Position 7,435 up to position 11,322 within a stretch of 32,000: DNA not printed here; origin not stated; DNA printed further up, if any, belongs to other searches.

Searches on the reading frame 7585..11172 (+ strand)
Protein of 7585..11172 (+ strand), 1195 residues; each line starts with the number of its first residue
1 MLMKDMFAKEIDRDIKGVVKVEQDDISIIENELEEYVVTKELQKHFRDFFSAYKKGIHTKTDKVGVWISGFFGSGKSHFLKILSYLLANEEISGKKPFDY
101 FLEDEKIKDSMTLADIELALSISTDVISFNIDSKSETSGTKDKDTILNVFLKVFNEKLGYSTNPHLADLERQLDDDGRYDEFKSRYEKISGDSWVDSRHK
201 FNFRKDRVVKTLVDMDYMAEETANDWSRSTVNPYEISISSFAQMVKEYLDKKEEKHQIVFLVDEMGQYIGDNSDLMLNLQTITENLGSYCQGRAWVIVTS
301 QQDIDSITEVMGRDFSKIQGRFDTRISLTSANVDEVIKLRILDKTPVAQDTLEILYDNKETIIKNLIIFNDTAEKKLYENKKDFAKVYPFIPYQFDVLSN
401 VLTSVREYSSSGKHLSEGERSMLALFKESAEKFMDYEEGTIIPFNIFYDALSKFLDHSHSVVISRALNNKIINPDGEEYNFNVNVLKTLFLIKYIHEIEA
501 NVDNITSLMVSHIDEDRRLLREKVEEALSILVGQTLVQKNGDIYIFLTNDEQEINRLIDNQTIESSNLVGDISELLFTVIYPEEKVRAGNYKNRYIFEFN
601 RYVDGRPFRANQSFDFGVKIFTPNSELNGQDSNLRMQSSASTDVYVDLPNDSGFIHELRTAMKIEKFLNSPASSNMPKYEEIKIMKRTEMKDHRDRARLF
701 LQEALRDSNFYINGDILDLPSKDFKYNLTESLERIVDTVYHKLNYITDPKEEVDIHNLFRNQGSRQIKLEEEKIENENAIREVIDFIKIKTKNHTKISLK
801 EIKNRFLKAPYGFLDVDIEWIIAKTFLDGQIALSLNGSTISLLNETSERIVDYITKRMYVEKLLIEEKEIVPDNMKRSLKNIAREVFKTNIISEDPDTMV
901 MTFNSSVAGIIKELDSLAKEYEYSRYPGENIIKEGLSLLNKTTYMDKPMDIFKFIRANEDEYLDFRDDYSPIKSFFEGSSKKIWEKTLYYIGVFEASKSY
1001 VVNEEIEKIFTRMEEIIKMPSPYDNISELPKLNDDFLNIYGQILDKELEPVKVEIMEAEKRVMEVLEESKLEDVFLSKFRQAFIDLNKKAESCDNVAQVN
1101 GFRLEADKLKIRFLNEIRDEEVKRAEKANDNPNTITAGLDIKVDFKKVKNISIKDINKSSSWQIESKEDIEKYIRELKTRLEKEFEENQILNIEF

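Call 44: search_protein_families(library=pfam, proteins=[window:7585-11172:+], max_evalue=0.0001)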
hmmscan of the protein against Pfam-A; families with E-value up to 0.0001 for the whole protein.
window:7585-11172:+ (1195 aa): 3 families
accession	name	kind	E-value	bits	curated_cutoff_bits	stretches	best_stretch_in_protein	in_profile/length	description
PF25796.1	BREX_BrxC_4th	-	1.7e-41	142.1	27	1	562-734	2-172/173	BREX ATP-binding protein BrxC 4th domain with six-stranded beta sheet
PF25791.1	BREX_BrxC_wHTH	-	3.2e-32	111.5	27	1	742-869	1-126/126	BREX ATP-binding protein BrxC winged helix-turn-helix domain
PF25792.1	BREX_BrxC_helical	-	2.2e-26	93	27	1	876-997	2-122/123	BREX ATP-binding protein BrxC alpha helical domain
